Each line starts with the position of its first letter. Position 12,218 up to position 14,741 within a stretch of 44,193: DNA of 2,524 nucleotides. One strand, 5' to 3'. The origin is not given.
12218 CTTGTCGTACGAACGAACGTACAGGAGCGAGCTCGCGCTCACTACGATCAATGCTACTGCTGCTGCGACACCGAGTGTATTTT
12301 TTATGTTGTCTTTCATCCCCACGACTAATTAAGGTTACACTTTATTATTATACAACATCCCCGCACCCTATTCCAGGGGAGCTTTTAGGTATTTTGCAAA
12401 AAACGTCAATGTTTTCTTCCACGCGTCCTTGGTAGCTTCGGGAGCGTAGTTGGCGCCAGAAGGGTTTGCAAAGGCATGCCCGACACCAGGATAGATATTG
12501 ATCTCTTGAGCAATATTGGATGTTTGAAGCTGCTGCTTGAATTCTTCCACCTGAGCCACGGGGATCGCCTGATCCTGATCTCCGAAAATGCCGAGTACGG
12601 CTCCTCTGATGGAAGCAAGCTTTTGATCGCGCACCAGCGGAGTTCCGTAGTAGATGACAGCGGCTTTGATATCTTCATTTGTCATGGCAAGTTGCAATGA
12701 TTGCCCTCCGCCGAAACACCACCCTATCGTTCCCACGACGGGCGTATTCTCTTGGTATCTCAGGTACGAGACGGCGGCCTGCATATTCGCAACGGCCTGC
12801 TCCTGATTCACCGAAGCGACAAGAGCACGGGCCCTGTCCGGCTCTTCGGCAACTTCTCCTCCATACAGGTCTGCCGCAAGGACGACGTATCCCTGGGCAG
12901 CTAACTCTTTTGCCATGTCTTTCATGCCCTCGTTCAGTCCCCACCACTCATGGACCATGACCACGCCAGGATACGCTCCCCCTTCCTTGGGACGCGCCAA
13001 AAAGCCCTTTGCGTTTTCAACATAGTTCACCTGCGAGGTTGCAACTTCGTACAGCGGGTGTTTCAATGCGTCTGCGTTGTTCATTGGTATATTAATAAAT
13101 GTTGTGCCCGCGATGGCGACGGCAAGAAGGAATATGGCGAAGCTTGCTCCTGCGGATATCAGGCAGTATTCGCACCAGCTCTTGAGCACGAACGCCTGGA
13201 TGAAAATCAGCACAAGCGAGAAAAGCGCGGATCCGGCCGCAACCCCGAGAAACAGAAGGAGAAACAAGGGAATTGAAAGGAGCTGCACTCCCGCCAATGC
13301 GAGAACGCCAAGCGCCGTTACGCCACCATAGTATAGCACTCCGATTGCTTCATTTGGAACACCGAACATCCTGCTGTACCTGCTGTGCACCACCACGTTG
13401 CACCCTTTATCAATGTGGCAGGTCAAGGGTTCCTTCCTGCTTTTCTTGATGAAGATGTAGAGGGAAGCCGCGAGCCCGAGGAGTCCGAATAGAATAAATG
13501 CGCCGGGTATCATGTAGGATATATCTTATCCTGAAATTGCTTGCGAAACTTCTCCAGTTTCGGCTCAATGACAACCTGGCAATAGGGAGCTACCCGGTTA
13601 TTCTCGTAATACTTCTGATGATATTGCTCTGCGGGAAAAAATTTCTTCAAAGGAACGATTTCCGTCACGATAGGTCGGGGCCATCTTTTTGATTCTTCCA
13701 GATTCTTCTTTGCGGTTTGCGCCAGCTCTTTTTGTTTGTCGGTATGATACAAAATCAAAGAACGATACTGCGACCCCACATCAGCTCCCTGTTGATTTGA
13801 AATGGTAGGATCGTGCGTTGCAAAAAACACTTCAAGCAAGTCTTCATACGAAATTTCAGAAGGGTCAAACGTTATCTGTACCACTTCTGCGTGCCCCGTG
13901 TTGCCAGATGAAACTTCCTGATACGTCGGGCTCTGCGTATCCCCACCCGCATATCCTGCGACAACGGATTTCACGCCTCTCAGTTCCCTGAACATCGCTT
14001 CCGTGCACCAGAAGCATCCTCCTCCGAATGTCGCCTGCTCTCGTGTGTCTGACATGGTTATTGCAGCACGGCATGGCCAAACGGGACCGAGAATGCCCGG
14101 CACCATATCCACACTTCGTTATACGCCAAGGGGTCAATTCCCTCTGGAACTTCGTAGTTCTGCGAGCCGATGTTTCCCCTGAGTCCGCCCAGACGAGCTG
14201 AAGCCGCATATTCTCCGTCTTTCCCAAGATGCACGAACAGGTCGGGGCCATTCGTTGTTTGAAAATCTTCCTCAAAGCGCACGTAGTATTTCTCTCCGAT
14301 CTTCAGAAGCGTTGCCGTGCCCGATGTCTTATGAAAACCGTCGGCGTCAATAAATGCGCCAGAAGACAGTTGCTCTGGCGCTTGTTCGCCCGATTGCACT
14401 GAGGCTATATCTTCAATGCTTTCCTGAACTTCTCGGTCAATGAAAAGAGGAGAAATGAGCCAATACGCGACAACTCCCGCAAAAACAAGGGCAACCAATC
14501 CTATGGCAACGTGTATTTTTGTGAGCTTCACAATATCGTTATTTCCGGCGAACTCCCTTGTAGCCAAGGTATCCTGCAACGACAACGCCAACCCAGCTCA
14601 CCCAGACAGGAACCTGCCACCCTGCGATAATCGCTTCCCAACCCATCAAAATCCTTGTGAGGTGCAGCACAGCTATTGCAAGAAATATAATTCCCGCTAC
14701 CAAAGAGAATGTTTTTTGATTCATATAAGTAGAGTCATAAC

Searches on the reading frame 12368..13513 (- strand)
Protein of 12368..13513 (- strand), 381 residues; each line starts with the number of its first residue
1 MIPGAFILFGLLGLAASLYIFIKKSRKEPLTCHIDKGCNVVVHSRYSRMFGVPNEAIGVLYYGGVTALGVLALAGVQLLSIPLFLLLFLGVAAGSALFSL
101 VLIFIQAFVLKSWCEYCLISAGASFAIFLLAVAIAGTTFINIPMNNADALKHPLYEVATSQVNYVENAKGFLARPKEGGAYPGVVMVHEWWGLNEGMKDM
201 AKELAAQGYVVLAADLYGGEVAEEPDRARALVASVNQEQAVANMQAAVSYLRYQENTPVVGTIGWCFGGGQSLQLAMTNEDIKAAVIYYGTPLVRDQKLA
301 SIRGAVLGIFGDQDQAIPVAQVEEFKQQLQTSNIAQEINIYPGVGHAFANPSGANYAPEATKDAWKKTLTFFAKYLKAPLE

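Call 63: search_protein_families(library=pfam, proteins=[window:12368-13513:-], max_evalue=0.01)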
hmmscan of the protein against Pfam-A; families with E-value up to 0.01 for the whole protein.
window:12368-13513:- (381 aa): 12 families
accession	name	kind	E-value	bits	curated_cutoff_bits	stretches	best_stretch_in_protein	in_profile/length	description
PF01738.24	DLH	-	5e-55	186.9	21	1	169-376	2-217/217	Dienelactone hydrolase family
PF07884.19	VKOR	-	2.4e-25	89.7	27.5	1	6-131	3-133/134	Vitamin K epoxide reductase family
PF12740.14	PETase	-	1.2e-09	38.4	28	1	177-356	49-221/263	PET hydrolase-like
PF08840.17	BAAT_C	-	6e-08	33.4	20.9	1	245-333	7-96/210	BAAT / Acyl-CoA thioester hydrolase C terminal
PF00326.27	Peptidase_S9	-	9e-08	32.3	22.6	1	302-376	143-210/213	Prolyl oligopeptidase family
PF12146.15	Hydrolase_4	-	2.5e-05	24.2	27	1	195-290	18-108/239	Serine aminopeptidase, S33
PF00561.26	Abhydrolase_1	-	4.3e-05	23.7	25.8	1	187-286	13-98/245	alpha/beta hydrolase fold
PF07224.18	Chlorophyllase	-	0.00011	21.5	26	1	170-226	31-87/301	Chlorophyllase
PF02230.22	Abhydrolase_2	-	0.00012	22.5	23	1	263-348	110-201/217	Phospholipase/Carboxylesterase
PF12695.13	Abhydrolase_5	-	0.00032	21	27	1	233-336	32-133/164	Alpha/beta hydrolase family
PF19947.4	DUF6409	-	0.0075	16.8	27.2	0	277-316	8-47/122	Family of unknown function (DUF6409)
PF02129.25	Peptidase_S15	-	0.0081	16.3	23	0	173-314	10-151/262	X-Pro dipeptidyl-peptidase (S15 family)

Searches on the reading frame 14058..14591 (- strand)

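Call 63: search_protein_families(library=pfam, proteins=[window:14058-14591:-], max_evalue=0.01)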
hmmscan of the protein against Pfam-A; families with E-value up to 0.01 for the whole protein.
window:14058-14591:- (177 aa): 1 family
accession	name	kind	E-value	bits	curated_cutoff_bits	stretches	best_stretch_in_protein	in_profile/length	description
PF10517.14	DM13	-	7.2e-17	62.4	25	1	86-176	6-105/105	Electron transfer DM13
